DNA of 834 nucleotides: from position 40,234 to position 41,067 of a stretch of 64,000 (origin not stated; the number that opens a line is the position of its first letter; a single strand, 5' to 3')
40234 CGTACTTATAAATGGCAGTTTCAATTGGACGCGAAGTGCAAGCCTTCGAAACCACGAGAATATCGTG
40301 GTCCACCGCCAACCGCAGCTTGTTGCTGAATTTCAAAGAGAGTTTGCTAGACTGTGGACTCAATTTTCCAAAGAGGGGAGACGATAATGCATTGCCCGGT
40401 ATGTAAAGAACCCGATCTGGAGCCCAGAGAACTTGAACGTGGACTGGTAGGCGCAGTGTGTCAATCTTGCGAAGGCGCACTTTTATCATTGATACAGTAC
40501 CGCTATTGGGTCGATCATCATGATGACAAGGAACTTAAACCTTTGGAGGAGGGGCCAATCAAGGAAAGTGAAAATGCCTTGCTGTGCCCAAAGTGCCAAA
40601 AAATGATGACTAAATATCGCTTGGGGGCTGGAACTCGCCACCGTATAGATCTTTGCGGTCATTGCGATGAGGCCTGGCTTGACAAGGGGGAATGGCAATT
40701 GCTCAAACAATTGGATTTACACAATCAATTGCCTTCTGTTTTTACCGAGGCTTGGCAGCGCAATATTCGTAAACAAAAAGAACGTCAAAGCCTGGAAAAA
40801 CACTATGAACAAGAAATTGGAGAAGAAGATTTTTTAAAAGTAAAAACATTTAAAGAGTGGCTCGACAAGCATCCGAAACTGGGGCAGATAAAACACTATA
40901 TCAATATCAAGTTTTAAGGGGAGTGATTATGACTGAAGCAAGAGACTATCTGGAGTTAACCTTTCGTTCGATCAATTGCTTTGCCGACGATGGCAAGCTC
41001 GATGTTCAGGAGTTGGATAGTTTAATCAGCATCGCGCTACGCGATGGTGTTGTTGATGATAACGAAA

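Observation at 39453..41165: Tightly coupled PLD-like (HKD) / zinc-ribbon / TerB-like gene trio of unknown function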

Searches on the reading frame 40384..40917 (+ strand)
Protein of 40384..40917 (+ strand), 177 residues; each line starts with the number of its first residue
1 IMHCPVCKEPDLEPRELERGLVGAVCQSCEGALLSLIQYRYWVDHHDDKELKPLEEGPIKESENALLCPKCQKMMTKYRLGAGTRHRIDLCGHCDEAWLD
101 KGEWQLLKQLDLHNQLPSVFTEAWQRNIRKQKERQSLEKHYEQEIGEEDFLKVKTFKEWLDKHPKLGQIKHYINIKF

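Call 3: search_protein_families(library=pfam, proteins=[window:40384-40917:+], max_evalue=0.01)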
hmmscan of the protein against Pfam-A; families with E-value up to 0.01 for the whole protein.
window:40384-40917:+ (177 aa): 2 families
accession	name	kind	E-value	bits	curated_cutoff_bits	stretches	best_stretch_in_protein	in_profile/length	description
PF13453.11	Zn_ribbon_TFIIB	-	7.5e-09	35.3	22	2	68-107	2-38/41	Transcription factor zinc-finger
PF04981.18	NMD3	-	0.00072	19.6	24.9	1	60-138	9-83/243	NMD3 family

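Call 6: search_protein_families(library=padloc, proteins=[window:40384-40917:+], max_evalue=0.01)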
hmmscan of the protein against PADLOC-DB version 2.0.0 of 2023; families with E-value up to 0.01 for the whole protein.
window:40384-40917:+ (177 aa): 0 families

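Call 7: search_protein_families(library=ncbifam, proteins=[window:40384-40917:+], max_evalue=0.01)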
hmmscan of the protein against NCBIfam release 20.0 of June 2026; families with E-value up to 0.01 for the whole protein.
window:40384-40917:+ (177 aa): 1 family
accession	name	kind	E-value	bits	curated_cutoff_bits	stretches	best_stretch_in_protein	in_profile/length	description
NF047912.1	ECs_2282_CxxC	subfamily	0.00012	21.9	37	0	2-30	3-34/60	ECs_2282 family putative zinc-binding protein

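Call 22: find_homologous_proteins(query=window:40384-40917:+)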
Query window:40384-40917:+ (177 aa): 127 proteins with E <= 0.001 among 162 candidates; the best 120 are listed.
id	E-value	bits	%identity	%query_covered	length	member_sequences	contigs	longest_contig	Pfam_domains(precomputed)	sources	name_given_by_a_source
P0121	1.7e-118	411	100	99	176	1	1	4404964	PF13453.12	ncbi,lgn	-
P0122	1.1e-76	275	67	99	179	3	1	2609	PF04981.19,PF13453.12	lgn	-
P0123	4.9e-72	260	63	99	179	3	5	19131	PF04981.19,PF13453.12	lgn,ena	-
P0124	2.2e-71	257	61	99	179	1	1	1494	PF13453.12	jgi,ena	-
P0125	6.3e-71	256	62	99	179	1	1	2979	PF04981.19,PF13453.12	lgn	-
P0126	7.2e-65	236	57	97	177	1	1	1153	PF13453.12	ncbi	-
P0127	3.8e-63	231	53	99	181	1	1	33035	PF13453.12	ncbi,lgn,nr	ncbi:hypothetical protein TDB9533_04730 [Thalassocella blandensis]|nr:hypothetical protein TDB9533_0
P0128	1.5e-62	229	56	99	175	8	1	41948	PF13453.12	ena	-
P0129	1.1e-61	226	55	99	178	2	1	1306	PF13453.12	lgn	-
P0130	1.3e-61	226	59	92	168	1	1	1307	-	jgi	-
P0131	5.4e-61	224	54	99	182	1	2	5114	PF13453.12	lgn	-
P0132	6.0e-61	223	54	99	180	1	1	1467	PF13453.12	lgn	-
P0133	6.1e-61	223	54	99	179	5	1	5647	PF13453.12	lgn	-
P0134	7.9e-61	223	66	81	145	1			PF13453.12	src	-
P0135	2.0e-60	222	54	97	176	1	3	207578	PF13453.12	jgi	jgi:Zn-finger nucleic acid-binding protein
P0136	2.7e-60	221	53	98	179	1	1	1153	PF13453.12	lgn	-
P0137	6.7e-60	220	53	97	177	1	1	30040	PF13453.12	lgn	-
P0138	8.4e-60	220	54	99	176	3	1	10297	PF13453.12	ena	-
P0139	1.2e-59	219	53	99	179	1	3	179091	PF13453.12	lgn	-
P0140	1.7e-59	219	54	97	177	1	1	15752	PF13453.12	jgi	jgi:Zn-finger nucleic acid-binding protein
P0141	1.8e-59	219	53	99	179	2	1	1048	PF13453.12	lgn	-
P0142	2.3e-59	218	51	99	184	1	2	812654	PF13453.12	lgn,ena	-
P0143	5.7e-59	217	52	99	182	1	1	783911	PF13453.12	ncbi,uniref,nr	ncbi:hypothetical protein [Pseudomaricurvus alkylphenolicus]|uniref:TFIIB-type zinc ribbon-containin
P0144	5.8e-59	217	51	99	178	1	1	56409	PF13453.12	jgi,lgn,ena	-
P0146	2.1e-58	215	54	97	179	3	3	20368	PF13453.12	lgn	-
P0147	2.2e-58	215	53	97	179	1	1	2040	PF13453.12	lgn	-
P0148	2.4e-58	215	54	99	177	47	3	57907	PF13453.12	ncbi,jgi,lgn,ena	-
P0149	3.5e-58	214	53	97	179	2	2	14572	PF13453.12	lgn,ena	-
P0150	4.1e-58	214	51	97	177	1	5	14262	PF13453.12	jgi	jgi:Zn-finger nucleic acid-binding protein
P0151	4.6e-58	214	53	99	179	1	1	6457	PF13453.12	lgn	-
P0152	6.4e-58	214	53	98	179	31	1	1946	PF13453.12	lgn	-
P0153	6.7e-58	213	52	98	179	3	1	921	PF13453.12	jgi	jgi:Zn-finger nucleic acid-binding protein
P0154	7.9e-58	213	53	99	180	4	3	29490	PF04981.19,PF13453.12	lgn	-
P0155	2.6e-57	212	52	97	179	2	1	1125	PF13453.12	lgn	-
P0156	3.0e-57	211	52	97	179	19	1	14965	PF13453.12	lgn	-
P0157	3.2e-57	211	52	98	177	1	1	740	PF13453.12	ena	-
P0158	3.2e-57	211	53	98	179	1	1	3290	PF13453.12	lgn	-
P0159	4.1e-57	211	54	97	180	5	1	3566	PF13453.12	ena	-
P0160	4.3e-57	211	53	98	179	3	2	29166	PF13453.12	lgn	-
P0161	4.8e-57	211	52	98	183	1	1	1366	PF13453.12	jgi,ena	jgi:Zn-finger nucleic acid-binding protein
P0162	5.1e-57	211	53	97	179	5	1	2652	PF13453.12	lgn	-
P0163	5.5e-57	210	53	97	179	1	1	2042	PF13453.12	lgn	-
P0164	5.7e-57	210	51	99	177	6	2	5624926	PF13453.12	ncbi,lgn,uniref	ncbi:hypothetical protein R50073_42820 [Maricurvus nonylphenolicus]|uniref:TFIIB-type zinc ribbon-co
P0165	6.2e-57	210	53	97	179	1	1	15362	PF13453.12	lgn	-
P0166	8.3e-57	210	51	97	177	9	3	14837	PF13453.12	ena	-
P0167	9.2e-57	210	52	98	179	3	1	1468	PF13453.12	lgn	-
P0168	9.9e-57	210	53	99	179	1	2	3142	PF13453.12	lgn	-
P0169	1.2e-56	209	53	98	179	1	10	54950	PF13453.12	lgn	-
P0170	1.4e-56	209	49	99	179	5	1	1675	PF13453.12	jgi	jgi:Zn-finger nucleic acid-binding protein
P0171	2.1e-56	209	51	98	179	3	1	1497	PF13453.12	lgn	-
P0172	2.6e-56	208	51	97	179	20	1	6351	PF13453.12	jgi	jgi:Zn-finger nucleic acid-binding protein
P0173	3.3e-56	208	51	97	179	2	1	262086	PF13453.12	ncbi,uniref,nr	ncbi:TFIIB-type zinc ribbon-containing protein [Cellvibrio mixtus]|uniref:zf-TFIIB domain-containing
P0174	3.6e-56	208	51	97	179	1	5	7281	PF13453.12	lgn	-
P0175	3.7e-56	208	52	97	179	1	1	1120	PF13453.12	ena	-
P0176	4.8e-56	207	52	98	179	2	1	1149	PF13453.12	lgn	-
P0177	6.1e-56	207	52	97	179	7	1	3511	PF13453.12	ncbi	-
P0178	7.5e-56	207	51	99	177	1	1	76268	PF13453.12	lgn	-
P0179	7.9e-56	207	51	98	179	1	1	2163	PF13453.12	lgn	-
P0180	8.7e-56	207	51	98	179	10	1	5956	PF13453.12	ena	-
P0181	1.1e-55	206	50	99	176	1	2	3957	PF13453.12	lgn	-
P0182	1.5e-55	206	50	99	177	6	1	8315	PF13453.12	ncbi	-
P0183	1.6e-55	206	51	98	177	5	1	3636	PF13453.12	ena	-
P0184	1.7e-55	206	52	97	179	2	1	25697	PF13453.12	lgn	-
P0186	1.7e-55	206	51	99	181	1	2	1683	PF13453.12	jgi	-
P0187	2.0e-55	205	48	99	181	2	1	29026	PF13453.12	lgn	-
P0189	5.3e-55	204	51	97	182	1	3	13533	PF13453.12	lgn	-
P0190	5.5e-55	204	50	98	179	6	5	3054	PF13453.12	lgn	-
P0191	6.6e-55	204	51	98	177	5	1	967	PF13453.12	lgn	-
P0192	1.1e-54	203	48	99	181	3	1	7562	PF13453.12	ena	-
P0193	1.8e-54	202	49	97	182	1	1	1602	PF13453.12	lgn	-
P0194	2.7e-54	202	50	97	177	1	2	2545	PF13453.12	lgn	-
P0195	3.2e-54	201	51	99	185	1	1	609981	PF04981.19,PF13453.12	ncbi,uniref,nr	ncbi:hypothetical protein [Motiliproteus sp. MSK22-1]|uniref:TFIIB-type zinc ribbon-containing prote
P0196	3.7e-54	201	49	97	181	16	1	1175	PF13453.12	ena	-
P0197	3.8e-54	201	47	99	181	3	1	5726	PF13453.12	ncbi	-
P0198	4.1e-54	201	49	99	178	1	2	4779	PF13453.12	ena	-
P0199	7.8e-54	200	51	97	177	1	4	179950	PF13453.12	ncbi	-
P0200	8.6e-54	200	49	97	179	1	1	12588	PF13453.12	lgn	-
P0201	9.9e-54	200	52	97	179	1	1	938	PF13453.12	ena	-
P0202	1.1e-53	200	51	98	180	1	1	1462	PF13453.12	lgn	-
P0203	2.3e-53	199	52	99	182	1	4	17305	PF04981.19,PF13453.12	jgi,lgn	jgi:Zn-finger nucleic acid-binding protein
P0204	3.9e-53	198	51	97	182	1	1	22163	PF13453.12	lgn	-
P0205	6.8e-53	197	48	99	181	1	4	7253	PF13453.12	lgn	-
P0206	8.1e-53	197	50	97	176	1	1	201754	PF13453.12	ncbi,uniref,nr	ncbi:hypothetical protein BTA51_19380 [Hahella sp. CCB-MM4]|uniref:zf-TFIIB domain-containing protei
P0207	9.8e-53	197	50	98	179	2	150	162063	PF13453.12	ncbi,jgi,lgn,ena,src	ncbi:MAG: zf-TFIIB domain-containing protein [Cellvibrio sp.]|jgi:Zn-finger nucleic acid-binding pro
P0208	2.2e-52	195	52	97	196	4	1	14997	PF13453.12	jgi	-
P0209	4.2e-52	195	52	97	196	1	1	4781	PF13453.12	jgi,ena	-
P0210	2.5e-51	192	48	99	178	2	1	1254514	PF13453.12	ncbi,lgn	-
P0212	4.1e-50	188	49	98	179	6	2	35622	PF13453.12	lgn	-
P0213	6.5e-49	184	47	97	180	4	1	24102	PF13453.12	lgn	-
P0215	9.2e-46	174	57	76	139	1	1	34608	PF13453.12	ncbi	-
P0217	3.7e-45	172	44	97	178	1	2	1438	PF13453.12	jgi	jgi:Zn-finger nucleic acid-binding protein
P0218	4.6e-45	172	44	97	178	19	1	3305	PF13453.12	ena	-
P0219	5.0e-45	171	46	97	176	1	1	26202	PF13453.12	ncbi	-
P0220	6.4e-45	171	44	97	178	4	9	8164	PF13453.12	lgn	-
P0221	1.7e-44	170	45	99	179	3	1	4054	PF04981.19,PF13453.12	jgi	jgi:Zn-finger nucleic acid-binding protein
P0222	2.0e-44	170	44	97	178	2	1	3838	PF13453.12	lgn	-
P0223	2.3e-44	169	44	97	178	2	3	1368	PF13453.12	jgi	jgi:Zn-finger nucleic acid-binding protein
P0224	5.6e-44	168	42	97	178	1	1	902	PF13453.12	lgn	-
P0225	6.5e-44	168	45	92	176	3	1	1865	PF13453.12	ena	-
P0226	9.7e-44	167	44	97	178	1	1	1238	PF13453.12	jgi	jgi:Zn-finger nucleic acid-binding protein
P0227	5.3e-43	165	45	99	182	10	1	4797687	PF13453.12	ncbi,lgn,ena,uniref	ncbi:hypothetical protein [Bacterioplanoides sp.]|uniref:TFIIB-type zinc ribbon-containing protein n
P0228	5.6e-43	165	43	97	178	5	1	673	PF13453.12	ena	-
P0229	6.5e-43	165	43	97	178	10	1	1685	PF13453.12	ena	-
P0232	1.0e-41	161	41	97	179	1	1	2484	PF13453.12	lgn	-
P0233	2.5e-41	159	43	98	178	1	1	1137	PF13453.12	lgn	-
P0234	3.3e-41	159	40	97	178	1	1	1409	PF13453.12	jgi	-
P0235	4.8e-41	159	43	98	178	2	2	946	PF04981.19,PF13453.12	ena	-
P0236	5.0e-41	158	43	98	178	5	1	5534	PF13453.12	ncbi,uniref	ncbi:zf-TFIIB domain-containing protein [Microbulbifer sp.]|uniref:TFIIB-type zinc ribbon-containing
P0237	9.9e-41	157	41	97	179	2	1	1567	PF13453.12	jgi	-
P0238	5.4e-40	155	42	98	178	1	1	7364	PF13453.12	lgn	-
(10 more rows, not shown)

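Call 26: find_encoding_contigs(protein=P0206, flank=10000, max_places=1)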
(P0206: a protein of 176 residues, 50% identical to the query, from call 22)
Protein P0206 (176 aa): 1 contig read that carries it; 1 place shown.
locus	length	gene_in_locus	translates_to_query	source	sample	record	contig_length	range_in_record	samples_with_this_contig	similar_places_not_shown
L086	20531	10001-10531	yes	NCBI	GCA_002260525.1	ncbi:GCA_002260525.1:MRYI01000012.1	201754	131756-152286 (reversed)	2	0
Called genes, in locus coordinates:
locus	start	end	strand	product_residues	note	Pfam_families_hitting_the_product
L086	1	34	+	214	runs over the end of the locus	PF09938:DUF2170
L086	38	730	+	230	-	PF04012:PspA_IM30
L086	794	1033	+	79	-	-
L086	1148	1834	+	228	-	-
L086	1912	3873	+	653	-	-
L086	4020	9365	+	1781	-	PF12458:DUF3686, PF07728:AAA_5 (faint), PF13401:AAA_22 (faint), PF25472:DUF7902, PF00004:AAA (weak)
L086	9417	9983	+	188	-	PF01694:Rhomboid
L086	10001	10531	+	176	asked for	PF13453:Zn_ribbon_TFIIB (faint)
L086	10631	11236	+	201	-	-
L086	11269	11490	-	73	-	PF12286:DUF3622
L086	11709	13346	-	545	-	PF08269:dCache_2, PF17200:sCache_2, PF17201:Cache_3-Cache_2, PF00672:HAMP, PF00015:MCPsignal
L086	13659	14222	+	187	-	-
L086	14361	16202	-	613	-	PF01103:Omp85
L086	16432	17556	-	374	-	PF01594:AI-2E_transport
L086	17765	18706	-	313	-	PF13793:Pribosyltran_N, PF00156:Pribosyltran, PF14572:Pribosyl_synth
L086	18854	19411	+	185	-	PF07152:YaeQ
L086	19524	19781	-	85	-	PF00542:Ribosomal_L12 (weak)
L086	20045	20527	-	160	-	PF02556:SecB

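Call 27: find_encoding_contigs(protein=P0227, flank=10000, max_places=1)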
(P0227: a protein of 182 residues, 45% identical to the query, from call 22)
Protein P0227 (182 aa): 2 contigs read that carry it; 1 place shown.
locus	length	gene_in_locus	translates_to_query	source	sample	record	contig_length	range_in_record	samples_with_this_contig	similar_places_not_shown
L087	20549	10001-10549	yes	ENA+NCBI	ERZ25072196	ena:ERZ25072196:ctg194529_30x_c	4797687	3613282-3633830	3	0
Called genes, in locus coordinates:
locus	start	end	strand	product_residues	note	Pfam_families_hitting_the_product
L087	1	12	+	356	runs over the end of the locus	PF21088:MS_channel_1st (weak), PF00924:MS_channel_2nd, PF21082:MS_channel_3rd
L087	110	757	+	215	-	PF09938:DUF2170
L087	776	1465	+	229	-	PF04012:PspA_IM30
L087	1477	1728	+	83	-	-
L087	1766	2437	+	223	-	-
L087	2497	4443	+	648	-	-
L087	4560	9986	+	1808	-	PF12458:DUF3686, PF13401:AAA_22 (faint), PF25472:DUF7902, PF00004:AAA (weak), PF07728:AAA_5 (weak)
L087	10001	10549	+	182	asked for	PF13453:Zn_ribbon_TFIIB (faint)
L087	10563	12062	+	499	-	PF02074:Peptidase_M32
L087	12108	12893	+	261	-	PF07885:Ion_trans_2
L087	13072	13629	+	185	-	PF00578:AhpC-TSA, PF08534:Redoxin, PF10417:1-cysPrx_C (weak)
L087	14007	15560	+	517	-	PF03486:HI0933_like (faint), PF13192:Thioredoxin_3, PF00890:FAD_binding_2 (faint), PF01134:GIDA (faint), PF07992:Pyr_redox_2, PF12831:FAD_oxidored (weak), PF13738:Pyr_redox_3, PF00070:Pyr_redox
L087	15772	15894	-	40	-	-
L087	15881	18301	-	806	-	PF13289:SIR2_2, PF25199:nSTAND_NTPase5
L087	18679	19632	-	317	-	PF00126:HTH_1, PF03466:LysR_substrate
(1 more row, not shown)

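Call 39: search_solved_structures(query=A4, max_evalue=10)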
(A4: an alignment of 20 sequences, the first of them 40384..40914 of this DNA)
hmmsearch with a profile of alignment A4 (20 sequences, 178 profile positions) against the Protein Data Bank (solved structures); distinct sequences matched with E-value up to 10: 12.
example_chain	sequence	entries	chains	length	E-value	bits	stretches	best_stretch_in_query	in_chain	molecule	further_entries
8yoz_A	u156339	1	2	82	6.9e-05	25.9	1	68-111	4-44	Transcription factor zinc-finger domain-containing protein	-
4rul_A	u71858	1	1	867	0.24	14.4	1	56-107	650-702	DNA topoisomerase 1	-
9gda_F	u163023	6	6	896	0.26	14.3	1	56-107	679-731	DNA topoisomerase 1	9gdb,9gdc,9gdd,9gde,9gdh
2e2z_A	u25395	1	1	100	0.43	13.5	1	3-58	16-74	Tim15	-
8xuf_C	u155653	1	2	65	0.62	13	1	65-105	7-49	CDF1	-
8pj2_z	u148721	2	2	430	0.82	12.6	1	109-168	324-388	Eukaryotic translation initiation factor 5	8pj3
8oz0_H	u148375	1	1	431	0.82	12.6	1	109-168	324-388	Eukaryotic translation initiation factor 5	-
9h6y_o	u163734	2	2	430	1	12.3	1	109-168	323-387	Eukaryotic translation initiation factor 5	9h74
4v7p_BU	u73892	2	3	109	1.6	11.7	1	3-32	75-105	50S ribosomal protein L24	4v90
10px_1Y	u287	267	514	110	1.6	11.7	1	3-32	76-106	50S ribosomal protein L24 | 50S ribosomal protein L23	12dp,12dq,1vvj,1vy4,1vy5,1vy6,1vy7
4v9j_BY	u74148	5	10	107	1.8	11.6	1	3-32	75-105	50S ribosomal protein L24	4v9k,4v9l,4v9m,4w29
4zer_1Y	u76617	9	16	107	2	11.3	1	3-32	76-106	50S ribosomal protein L24 | Large ribosomal subunit protein uL24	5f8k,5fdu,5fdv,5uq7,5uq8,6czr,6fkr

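Call 51: search_protein_families(library=pfam, proteins=[L086:10631-11236:+], max_evalue=0.01)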
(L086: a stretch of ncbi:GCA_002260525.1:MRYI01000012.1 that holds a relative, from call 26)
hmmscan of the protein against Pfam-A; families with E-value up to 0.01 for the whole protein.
L086:10631-11236:+ (201 aa): 1 family
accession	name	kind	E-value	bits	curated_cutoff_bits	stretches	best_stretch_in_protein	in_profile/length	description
PF14018.11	DUF4234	-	0.0085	16.6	25.3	0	30-52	2-24/70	Domain of unknown function (DUF4234)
